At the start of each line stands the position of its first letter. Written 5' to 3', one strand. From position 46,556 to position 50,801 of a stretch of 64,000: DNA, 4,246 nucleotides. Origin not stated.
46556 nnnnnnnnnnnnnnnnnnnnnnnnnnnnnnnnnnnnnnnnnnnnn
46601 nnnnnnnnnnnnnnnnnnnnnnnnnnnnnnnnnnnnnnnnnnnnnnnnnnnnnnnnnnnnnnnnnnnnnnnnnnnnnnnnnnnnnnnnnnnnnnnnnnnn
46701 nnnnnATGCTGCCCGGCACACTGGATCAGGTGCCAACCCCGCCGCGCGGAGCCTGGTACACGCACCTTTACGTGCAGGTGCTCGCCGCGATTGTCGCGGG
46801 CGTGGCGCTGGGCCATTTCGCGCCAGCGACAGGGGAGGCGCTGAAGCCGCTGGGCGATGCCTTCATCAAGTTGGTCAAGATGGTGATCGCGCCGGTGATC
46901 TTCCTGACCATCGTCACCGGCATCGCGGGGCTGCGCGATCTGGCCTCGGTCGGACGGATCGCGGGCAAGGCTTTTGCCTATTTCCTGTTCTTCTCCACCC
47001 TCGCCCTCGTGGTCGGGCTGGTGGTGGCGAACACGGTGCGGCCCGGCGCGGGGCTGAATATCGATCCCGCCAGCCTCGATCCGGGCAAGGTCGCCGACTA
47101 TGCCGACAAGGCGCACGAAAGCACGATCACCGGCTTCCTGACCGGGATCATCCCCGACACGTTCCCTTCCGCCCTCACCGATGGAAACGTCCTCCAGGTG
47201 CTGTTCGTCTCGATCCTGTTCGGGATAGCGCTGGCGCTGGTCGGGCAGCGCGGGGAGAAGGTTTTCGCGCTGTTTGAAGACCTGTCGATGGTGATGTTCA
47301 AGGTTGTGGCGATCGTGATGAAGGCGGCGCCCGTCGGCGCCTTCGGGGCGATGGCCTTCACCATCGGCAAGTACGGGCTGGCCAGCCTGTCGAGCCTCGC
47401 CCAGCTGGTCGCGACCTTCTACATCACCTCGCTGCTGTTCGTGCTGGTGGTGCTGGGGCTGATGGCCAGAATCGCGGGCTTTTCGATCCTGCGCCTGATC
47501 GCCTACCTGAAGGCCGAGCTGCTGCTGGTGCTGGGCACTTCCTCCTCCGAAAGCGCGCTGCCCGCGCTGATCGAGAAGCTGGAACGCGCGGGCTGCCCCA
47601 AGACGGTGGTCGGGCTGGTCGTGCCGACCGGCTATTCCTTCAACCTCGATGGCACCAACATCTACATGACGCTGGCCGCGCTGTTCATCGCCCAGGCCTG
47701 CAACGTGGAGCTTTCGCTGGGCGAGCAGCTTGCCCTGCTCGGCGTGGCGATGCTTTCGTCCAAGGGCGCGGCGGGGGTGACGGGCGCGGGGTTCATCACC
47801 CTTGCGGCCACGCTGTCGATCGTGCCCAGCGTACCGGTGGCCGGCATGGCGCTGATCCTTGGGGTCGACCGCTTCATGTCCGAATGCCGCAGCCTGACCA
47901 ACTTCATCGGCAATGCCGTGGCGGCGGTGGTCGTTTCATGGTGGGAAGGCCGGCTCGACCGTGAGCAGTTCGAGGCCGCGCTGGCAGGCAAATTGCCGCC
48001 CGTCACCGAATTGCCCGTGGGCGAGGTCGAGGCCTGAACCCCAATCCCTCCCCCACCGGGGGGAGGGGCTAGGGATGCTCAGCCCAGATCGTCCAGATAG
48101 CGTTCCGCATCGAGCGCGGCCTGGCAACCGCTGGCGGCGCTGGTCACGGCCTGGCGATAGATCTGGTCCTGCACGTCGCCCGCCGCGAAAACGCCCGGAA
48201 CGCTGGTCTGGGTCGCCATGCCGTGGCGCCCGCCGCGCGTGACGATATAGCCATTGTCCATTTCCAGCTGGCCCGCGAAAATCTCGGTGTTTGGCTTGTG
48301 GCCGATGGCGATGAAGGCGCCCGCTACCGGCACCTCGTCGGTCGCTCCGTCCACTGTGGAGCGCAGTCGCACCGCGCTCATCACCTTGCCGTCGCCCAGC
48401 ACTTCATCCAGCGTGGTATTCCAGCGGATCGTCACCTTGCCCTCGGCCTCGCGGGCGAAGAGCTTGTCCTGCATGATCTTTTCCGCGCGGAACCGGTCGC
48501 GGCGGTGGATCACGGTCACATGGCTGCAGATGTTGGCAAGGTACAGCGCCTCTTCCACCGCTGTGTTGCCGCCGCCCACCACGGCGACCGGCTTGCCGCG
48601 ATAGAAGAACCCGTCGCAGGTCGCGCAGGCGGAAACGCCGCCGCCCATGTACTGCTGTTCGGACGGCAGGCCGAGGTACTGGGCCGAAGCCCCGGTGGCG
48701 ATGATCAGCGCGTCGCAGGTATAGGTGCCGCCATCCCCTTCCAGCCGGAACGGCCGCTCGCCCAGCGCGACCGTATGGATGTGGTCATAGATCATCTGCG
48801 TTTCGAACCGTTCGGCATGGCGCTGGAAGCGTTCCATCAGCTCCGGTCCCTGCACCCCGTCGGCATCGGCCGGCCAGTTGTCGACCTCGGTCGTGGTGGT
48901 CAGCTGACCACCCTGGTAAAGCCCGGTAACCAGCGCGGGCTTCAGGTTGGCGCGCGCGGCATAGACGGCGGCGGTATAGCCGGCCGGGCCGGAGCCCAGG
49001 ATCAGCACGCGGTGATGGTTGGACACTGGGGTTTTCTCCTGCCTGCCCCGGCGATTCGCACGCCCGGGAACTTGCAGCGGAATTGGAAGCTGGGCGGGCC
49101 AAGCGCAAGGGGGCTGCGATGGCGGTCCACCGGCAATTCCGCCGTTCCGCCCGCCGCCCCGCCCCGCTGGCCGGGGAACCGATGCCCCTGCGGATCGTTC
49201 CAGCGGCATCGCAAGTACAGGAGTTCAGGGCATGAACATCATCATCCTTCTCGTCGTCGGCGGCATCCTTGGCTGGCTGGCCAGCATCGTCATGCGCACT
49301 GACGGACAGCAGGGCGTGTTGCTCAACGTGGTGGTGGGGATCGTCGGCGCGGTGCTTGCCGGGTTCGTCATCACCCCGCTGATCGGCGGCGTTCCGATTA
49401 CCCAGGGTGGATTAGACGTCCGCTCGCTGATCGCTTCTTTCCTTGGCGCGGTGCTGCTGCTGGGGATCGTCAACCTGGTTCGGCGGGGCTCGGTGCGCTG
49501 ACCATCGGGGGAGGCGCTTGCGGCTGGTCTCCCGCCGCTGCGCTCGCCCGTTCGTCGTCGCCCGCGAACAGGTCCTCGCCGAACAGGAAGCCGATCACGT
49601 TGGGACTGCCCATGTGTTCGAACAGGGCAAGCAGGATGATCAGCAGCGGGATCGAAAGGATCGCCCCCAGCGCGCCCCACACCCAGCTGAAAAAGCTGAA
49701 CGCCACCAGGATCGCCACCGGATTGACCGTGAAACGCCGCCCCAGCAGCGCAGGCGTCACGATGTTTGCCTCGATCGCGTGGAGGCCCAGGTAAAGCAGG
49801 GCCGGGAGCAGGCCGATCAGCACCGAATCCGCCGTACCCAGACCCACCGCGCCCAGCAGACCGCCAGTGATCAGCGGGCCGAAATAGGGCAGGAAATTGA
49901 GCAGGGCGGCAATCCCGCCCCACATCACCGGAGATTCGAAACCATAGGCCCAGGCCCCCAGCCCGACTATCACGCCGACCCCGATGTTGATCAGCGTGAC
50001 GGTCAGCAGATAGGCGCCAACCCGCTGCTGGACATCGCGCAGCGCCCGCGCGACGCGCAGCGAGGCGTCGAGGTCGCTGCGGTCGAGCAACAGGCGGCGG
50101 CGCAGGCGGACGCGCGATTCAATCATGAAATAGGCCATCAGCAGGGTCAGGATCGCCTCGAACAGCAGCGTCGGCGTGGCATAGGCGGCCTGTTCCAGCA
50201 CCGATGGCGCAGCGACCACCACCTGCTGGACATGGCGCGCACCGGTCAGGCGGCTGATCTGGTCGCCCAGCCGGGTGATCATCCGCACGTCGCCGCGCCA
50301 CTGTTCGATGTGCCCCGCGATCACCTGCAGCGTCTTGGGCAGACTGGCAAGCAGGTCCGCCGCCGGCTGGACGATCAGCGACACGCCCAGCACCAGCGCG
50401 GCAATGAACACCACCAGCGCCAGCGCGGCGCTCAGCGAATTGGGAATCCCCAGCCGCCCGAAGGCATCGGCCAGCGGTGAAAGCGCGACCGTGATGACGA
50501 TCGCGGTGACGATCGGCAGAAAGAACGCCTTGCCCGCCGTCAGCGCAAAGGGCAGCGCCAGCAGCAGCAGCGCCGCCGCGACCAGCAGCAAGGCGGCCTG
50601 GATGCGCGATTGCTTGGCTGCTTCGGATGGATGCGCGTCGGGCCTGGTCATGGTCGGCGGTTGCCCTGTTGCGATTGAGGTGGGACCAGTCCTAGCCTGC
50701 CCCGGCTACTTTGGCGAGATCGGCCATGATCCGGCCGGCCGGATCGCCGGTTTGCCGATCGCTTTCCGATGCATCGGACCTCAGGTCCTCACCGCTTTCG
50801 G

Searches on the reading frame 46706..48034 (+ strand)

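Call 43: search_protein_families(library=pfam, proteins=[window:46706-48034:+], max_evalue=0.00001)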
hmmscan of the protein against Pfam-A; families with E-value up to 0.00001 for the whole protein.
window:46706-48034:+ (443 aa): 1 family
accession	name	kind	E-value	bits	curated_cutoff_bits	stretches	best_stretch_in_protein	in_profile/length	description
PF00375.23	SDF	-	2.5e-109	366.3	27.9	1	21-411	1-385/387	Sodium:dicarboxylate symporter family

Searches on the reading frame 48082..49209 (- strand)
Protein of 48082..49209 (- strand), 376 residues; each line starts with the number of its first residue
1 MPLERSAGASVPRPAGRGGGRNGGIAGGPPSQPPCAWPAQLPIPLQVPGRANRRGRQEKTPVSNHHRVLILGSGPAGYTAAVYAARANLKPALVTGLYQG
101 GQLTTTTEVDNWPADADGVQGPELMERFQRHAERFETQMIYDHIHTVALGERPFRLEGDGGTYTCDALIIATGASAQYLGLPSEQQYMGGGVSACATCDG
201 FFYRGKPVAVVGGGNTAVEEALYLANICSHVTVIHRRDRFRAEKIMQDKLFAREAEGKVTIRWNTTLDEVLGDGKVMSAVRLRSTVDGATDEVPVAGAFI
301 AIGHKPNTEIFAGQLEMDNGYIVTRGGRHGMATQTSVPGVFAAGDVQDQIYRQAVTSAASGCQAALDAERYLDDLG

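Call 43: search_protein_families(library=pfam, proteins=[window:48082-49209:-], max_evalue=0.00001)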
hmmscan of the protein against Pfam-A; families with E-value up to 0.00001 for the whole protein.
window:48082-49209:- (376 aa): 3 families
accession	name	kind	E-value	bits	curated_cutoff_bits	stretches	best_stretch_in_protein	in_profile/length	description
PF07992.20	Pyr_redox_2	-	6.9e-52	177.1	26.1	1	67-361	2-291/291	Pyridine nucleotide-disulphide oxidoreductase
PF00070.33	Pyr_redox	-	7e-17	62.2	22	1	208-283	2-80/82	Pyridine nucleotide-disulphide oxidoreductase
PF13738.12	Pyr_redox_3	-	4.3e-16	59.5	30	1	115-344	74-305/305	Pyridine nucleotide-disulphide oxidoreductase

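Call 46: search_protein_families(library=ncbifam, proteins=[window:48082-49209:-], max_evalue=0.00001)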
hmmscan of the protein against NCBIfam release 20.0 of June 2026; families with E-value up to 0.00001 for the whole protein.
window:48082-49209:- (376 aa): 40 families (the best 25 are shown)
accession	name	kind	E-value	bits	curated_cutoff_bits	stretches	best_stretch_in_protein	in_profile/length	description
NF007614.0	PRK10262.1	equivalog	2.7e-144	480.2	644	1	63-375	4-317/321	thioredoxin-disulfide reductase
TIGR01292.1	TRX_reduct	equivalog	1.5e-116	388.4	343.45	1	67-372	2-300/300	thioredoxin-disulfide reductase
TIGR03143.1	AhpF_homolog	hypoth_equivalog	2.4e-70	237.7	687.65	1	67-374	6-310/555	putative alkyl hydroperoxide reductase F subunit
TIGR03140.1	AhpF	equivalog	7.6e-66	222.7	502.9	1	57-370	204-510/515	alkyl hydroperoxide reductase subunit F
TIGR01350.1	lipoamide_DH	equivalog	5.2e-18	65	408.8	1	162-351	129-313/461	dihydrolipoyl dehydrogenase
TIGR04018.1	Bthiol_YpdA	hypoth_equivalog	6e-18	64.7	339.9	1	68-350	2-292/316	YpdA family putative bacillithiol disulfide reductase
TIGR02053.1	MerA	equivalog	1.6e-15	57.1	454.45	1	163-368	128-328/465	mercury(II) reductase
TIGR03385.1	CoA_CoA_reduc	equivalog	3.3e-13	49.2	578.8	1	164-353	101-289/439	CoA-disulfide reductase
NF004776.0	PRK06116.1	equivalog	5.2e-13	48.8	480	1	154-351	121-309/450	glutathione-disulfide reductase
NF004943.0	PRK06292.2-1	equivalog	4.3e-12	45.5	432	1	162-352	128-315/456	dihydrolipoyl dehydrogenase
TIGR01316.1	gltA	equivalog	2.7e-11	43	471.75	1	201-372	268-449/449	NADPH-dependent glutamate synthase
NF004991.0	PRK06370.1-3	subfamily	9.1e-11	41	620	1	165-348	165-343/509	FAD-containing oxidoreductase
NF004945.0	PRK06292.2-3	equivalog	1.4e-10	40.7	494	1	159-350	124-308/457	dihydrolipoyl dehydrogenase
NF004947.0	PRK06292.2-5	equivalog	8.8e-10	38.1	592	1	206-349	170-312/474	dihydrolipoyl dehydrogenase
NF042949.2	3PPDioc_HcaD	equivalog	1.4e-09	37.2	450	1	152-350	87-279/386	3-phenylpropionate/cinnamic acid dioxygenase ferredoxin--NAD(+) reductase subunit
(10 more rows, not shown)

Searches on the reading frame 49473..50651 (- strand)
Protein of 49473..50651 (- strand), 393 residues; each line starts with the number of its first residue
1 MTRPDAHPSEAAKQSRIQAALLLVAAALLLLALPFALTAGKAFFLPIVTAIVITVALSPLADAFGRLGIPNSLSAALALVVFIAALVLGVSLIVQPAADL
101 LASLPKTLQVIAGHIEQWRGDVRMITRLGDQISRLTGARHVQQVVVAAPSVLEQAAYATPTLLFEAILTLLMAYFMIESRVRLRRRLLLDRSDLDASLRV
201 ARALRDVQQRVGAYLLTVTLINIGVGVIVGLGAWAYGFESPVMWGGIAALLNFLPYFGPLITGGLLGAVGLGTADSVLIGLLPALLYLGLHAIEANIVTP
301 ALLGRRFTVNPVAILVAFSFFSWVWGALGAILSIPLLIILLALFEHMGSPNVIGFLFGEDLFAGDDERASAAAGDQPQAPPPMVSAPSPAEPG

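Call 43: search_protein_families(library=pfam, proteins=[window:49473-50651:-], max_evalue=0.00001)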
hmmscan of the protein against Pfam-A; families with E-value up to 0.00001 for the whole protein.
window:49473-50651:- (393 aa): 1 family
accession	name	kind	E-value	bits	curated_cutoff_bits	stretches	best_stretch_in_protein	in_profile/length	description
PF01594.21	AI-2E_transport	-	2.1e-41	142.6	34.3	1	21-346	3-325/327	AI-2E family transporter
